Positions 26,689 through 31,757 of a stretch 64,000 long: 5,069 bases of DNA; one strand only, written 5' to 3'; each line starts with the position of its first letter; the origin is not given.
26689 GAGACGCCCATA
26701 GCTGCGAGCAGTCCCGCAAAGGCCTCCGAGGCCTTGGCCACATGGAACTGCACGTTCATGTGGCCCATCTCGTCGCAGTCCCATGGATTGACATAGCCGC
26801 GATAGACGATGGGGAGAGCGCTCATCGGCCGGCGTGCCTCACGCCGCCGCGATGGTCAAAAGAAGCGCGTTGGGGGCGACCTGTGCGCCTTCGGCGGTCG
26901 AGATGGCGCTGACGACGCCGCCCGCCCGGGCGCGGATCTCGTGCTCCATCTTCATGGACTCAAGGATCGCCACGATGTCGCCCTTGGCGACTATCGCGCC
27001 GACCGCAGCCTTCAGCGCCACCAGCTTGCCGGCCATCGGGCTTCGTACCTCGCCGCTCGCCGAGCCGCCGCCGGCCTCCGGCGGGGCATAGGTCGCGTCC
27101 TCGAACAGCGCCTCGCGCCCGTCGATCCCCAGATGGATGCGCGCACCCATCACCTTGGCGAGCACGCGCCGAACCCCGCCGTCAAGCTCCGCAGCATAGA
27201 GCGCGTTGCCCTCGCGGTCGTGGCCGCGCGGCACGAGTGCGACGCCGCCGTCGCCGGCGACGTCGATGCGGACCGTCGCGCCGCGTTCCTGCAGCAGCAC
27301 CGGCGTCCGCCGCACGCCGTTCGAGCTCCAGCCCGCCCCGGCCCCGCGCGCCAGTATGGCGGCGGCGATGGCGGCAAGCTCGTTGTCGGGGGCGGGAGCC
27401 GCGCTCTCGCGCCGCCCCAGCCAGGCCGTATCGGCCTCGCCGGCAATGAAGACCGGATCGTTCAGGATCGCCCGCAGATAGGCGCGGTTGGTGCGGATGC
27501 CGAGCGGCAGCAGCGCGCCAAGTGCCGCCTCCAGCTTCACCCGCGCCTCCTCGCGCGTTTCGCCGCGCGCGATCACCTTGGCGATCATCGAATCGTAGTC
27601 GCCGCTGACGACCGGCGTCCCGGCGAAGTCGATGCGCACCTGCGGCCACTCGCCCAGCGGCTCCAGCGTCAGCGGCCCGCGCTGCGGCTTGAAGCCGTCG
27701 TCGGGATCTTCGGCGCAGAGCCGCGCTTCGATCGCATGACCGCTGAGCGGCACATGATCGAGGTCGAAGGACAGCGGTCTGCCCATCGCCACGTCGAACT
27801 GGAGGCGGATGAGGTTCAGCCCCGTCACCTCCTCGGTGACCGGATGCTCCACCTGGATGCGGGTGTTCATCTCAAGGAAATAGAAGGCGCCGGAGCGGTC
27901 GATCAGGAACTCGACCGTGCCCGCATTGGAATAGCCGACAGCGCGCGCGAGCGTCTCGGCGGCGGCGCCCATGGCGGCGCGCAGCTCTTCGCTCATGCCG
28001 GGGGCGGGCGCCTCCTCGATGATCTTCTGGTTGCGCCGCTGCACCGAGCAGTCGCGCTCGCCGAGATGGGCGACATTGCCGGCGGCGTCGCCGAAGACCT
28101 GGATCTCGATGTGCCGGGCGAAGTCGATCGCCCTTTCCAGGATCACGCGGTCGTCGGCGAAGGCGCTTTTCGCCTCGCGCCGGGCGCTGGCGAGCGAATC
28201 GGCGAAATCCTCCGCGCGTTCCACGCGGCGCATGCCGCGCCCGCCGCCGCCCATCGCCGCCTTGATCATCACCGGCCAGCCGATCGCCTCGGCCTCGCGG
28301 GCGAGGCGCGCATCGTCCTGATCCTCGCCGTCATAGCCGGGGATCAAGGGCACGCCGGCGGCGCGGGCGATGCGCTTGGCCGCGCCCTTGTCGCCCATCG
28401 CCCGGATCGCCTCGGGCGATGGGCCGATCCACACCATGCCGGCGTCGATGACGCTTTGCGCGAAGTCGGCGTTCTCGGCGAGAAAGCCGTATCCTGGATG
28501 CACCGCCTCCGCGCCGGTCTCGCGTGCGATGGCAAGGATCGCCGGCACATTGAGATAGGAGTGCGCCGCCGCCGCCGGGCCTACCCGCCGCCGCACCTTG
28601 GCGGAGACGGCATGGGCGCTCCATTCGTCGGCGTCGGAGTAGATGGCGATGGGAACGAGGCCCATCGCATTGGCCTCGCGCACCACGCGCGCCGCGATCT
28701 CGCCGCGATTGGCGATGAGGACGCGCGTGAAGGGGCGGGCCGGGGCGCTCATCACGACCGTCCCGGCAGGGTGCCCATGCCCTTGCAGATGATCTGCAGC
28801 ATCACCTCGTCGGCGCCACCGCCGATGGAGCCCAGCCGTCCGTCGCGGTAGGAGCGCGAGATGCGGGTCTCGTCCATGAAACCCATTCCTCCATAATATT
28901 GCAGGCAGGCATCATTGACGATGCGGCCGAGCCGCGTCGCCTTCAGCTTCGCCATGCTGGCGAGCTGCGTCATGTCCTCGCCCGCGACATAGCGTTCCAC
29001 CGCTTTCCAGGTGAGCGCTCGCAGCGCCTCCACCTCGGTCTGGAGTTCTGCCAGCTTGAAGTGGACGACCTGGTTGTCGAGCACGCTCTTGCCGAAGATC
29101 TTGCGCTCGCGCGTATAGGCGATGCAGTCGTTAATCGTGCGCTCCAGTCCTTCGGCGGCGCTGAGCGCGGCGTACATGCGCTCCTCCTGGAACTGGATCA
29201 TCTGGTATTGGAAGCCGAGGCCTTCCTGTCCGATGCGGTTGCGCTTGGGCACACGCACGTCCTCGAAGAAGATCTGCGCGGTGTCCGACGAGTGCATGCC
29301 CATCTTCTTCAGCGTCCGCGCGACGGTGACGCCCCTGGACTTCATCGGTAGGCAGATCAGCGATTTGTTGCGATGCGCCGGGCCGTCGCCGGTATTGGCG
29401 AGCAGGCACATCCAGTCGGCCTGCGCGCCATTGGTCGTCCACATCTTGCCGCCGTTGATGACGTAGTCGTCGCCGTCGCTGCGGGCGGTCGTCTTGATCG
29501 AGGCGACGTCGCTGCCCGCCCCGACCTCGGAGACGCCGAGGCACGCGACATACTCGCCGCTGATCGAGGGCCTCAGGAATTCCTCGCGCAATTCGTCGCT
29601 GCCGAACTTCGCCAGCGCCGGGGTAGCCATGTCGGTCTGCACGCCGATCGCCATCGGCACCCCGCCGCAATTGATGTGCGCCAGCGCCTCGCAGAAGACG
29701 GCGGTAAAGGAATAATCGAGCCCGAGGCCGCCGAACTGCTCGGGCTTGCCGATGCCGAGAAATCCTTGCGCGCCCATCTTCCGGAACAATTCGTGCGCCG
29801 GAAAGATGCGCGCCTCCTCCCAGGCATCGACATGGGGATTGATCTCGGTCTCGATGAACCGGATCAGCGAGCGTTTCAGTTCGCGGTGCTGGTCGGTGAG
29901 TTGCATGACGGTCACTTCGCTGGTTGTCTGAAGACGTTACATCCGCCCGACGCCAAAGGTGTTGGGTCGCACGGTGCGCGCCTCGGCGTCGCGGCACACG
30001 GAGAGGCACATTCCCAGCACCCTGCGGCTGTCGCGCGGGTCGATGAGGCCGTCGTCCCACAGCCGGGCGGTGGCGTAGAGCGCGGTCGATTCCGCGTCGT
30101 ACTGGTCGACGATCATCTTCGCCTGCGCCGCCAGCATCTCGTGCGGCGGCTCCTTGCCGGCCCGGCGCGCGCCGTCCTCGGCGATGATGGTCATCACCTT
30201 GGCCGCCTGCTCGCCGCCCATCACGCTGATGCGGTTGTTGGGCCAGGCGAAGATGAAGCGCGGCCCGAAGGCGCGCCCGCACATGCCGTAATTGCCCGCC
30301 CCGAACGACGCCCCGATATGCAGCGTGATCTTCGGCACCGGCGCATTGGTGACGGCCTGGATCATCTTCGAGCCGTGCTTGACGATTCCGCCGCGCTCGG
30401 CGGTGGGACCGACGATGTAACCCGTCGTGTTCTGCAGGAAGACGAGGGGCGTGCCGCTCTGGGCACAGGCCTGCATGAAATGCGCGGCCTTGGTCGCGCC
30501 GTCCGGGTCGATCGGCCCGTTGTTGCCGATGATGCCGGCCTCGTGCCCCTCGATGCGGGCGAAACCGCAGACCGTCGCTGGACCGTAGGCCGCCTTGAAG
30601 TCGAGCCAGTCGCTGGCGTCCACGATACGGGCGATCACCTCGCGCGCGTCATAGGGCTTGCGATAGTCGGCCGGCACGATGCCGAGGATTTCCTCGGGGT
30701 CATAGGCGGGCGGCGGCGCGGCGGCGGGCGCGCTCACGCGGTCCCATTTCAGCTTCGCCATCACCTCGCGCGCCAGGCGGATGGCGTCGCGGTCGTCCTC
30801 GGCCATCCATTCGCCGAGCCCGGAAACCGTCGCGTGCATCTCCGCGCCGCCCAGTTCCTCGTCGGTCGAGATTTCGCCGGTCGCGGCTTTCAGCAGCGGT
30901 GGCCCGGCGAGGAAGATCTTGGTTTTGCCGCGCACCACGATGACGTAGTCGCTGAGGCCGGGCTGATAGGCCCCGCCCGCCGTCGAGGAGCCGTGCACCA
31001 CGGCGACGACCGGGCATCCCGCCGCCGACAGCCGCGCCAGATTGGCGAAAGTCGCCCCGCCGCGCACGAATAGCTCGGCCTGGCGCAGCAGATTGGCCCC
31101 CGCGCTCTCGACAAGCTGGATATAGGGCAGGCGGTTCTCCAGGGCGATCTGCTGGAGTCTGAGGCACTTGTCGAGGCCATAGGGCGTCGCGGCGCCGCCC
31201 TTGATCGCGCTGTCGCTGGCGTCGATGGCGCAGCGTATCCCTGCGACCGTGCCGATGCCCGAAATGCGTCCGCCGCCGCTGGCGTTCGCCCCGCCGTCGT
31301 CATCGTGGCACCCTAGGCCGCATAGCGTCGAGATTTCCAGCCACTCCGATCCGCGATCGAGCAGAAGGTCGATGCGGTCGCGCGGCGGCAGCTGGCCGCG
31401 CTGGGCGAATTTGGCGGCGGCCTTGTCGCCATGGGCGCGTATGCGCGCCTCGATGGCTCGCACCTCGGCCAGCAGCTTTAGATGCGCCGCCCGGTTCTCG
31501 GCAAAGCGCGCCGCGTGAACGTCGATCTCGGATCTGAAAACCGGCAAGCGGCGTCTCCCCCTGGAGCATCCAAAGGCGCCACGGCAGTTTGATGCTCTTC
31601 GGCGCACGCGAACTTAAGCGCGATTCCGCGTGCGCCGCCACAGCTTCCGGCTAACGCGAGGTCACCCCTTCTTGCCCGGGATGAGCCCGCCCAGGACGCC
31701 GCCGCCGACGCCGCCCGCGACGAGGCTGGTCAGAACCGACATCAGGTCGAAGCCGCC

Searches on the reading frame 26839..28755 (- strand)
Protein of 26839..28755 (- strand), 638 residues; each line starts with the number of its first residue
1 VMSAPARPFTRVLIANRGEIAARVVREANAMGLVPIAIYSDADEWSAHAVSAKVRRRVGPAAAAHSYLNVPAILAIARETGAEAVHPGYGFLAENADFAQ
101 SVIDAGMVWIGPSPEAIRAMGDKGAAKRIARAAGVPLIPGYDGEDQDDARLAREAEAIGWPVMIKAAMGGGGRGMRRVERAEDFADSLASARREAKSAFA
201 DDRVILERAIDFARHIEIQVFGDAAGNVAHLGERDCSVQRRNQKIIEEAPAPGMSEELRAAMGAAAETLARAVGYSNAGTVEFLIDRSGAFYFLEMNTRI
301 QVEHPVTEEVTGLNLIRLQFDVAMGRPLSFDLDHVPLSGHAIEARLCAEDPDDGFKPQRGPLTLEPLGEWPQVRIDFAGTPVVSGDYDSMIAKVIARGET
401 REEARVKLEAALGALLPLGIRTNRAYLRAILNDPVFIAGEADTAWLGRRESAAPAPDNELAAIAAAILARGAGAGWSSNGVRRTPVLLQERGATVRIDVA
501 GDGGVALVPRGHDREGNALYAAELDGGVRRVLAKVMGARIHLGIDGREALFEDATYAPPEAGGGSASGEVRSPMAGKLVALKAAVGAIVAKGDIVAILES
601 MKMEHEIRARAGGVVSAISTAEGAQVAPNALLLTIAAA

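Call 59: search_protein_families(library=pfam, proteins=[window:26839-28755:-], max_evalue=0.01)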
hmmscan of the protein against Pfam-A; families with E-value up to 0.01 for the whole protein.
window:26839-28755:- (638 aa): 7 families
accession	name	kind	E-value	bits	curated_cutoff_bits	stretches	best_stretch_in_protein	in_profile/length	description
PF02786.22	CPSase_L_D2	-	3.2e-68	229.8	19.8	1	122-329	1-209/211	Carbamoyl-phosphate synthase L chain, ATP binding domain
PF00289.28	Biotin_carb_N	-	1.7e-37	128.7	25.5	1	9-117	2-110/110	Biotin carboxylase, N-terminal domain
PF02785.25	Biotin_carb_C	-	6.5e-24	84.6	32.4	1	343-447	1-107/108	Biotin carboxylase C-terminal domain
PF00364.28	Biotin_lipoyl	-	5.8e-15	55.3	22.1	1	569-635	2-73/73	Biotin-requiring enzyme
PF07478.18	Dala_Dala_lig_C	-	1.3e-10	41.6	24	1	147-298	24-174/204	D-ala D-ala ligase C-terminus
PF02222.28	ATP-grasp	-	1.2e-08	35.2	27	1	147-299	18-162/179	ATP-grasp domain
PF13533.13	Biotin_lipoyl_2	-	0.0012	19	29.8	0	570-598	3-31/32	Biotin-lipoyl like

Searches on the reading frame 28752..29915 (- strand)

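Call 59: search_protein_families(library=pfam, proteins=[window:28752-29915:-], max_evalue=0.01)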
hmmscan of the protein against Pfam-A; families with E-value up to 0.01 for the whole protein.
window:28752-29915:- (387 aa): 4 families
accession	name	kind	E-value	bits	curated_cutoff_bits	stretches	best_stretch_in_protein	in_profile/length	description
PF00441.29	Acyl-CoA_dh_1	-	6.7e-39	133.9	22.4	1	234-380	3-149/150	Acyl-CoA dehydrogenase, C-terminal domain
PF02771.21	Acyl-CoA_dh_N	-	1.6e-29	103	22.9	1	7-121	1-113/113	Acyl-CoA dehydrogenase, N-terminal domain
PF02770.24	Acyl-CoA_dh_M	-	3.8e-23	81.9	33.3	1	125-220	1-97/97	Acyl-CoA dehydrogenase, middle domain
PF08028.16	Acyl-CoA_dh_2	-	1.1e-11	45.6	22.7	1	258-358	12-122/134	Acyl-CoA dehydrogenase, C-terminal domain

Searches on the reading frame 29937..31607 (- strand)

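Call 59: search_protein_families(library=pfam, proteins=[window:29937-31607:-], max_evalue=0.01)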
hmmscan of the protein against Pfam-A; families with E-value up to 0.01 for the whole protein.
window:29937-31607:- (556 aa): 3 families
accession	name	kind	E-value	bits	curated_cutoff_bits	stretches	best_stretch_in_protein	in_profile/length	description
PF01039.27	Carboxyl_trans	-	3e-121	405.9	22.3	1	69-543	4-483/493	Carboxyl transferase domain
PF03255.19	ACCA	-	2e-13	50.7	23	2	138-225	126-213/310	Acetyl co-enzyme A carboxylase carboxyltransferase-like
PF06833.16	MdcE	-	0.00017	21.8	32.7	0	153-219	21-90/196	Malonate decarboxylase gamma subunit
